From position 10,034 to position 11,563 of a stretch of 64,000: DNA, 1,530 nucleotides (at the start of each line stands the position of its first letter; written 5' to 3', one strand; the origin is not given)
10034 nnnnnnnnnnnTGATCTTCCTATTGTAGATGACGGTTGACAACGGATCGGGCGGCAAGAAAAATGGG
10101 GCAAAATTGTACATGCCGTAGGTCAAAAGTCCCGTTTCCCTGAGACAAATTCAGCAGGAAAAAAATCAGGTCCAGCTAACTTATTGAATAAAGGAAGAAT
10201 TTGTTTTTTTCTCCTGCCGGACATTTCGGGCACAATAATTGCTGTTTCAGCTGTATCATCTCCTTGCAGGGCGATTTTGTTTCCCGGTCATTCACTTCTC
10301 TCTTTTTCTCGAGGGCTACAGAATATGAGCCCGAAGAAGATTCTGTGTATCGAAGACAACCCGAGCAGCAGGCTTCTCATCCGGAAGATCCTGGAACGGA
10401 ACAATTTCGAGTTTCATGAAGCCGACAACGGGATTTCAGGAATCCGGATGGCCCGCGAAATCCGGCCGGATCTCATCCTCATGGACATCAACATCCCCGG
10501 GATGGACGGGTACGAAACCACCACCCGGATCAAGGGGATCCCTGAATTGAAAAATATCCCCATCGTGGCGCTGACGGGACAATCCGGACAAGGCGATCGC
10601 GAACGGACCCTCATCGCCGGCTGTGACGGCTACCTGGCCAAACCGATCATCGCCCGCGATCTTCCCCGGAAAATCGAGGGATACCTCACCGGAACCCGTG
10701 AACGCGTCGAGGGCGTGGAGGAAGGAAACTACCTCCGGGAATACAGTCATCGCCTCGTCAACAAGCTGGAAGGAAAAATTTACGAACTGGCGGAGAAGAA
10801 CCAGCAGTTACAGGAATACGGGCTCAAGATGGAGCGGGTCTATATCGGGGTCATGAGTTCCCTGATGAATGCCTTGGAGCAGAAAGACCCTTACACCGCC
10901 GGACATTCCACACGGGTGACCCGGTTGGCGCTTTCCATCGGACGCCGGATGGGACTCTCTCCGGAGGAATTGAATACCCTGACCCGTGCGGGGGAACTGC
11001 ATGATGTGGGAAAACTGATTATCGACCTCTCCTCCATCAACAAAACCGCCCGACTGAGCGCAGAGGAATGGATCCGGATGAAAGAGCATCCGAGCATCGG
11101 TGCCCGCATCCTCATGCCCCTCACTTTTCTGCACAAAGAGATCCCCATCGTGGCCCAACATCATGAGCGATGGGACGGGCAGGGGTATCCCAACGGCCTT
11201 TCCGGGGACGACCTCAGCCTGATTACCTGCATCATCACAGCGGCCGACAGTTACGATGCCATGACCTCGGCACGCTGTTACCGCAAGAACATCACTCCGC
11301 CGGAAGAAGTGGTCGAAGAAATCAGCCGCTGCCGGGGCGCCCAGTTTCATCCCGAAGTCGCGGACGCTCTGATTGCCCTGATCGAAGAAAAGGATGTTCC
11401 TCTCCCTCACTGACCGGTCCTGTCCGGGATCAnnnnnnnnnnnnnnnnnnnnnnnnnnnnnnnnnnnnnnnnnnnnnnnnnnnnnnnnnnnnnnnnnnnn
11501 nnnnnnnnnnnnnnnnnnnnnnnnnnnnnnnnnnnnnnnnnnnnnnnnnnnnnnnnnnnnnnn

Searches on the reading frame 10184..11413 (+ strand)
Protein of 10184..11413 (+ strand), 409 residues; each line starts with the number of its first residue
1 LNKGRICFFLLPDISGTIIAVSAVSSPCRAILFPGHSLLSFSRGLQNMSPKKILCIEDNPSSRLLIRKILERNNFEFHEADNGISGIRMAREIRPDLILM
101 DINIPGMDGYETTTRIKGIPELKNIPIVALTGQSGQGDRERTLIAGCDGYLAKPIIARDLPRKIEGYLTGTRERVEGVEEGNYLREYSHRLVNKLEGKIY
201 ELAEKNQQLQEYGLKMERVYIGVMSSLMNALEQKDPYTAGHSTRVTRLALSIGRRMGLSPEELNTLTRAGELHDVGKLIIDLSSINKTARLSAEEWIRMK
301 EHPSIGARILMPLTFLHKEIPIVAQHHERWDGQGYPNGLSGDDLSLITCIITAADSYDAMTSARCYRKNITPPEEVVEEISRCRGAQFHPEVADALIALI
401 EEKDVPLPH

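Call 65: search_protein_families(library=pfam, proteins=[window:10184-11413:+], max_evalue=0.00001)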
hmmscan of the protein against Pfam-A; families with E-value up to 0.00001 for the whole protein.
window:10184-11413:+ (409 aa): 3 families
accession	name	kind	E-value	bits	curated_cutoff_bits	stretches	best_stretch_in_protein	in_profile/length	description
PF13487.12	HD_5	-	5.6e-28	98.2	27.2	1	227-382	3-160/170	HD domain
PF00072.30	Response_reg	-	8e-25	87.6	30.2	1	53-164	1-110/111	Response regulator receiver domain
PF01966.28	HD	-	7.6e-16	58.9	22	1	239-360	2-116/116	HD domain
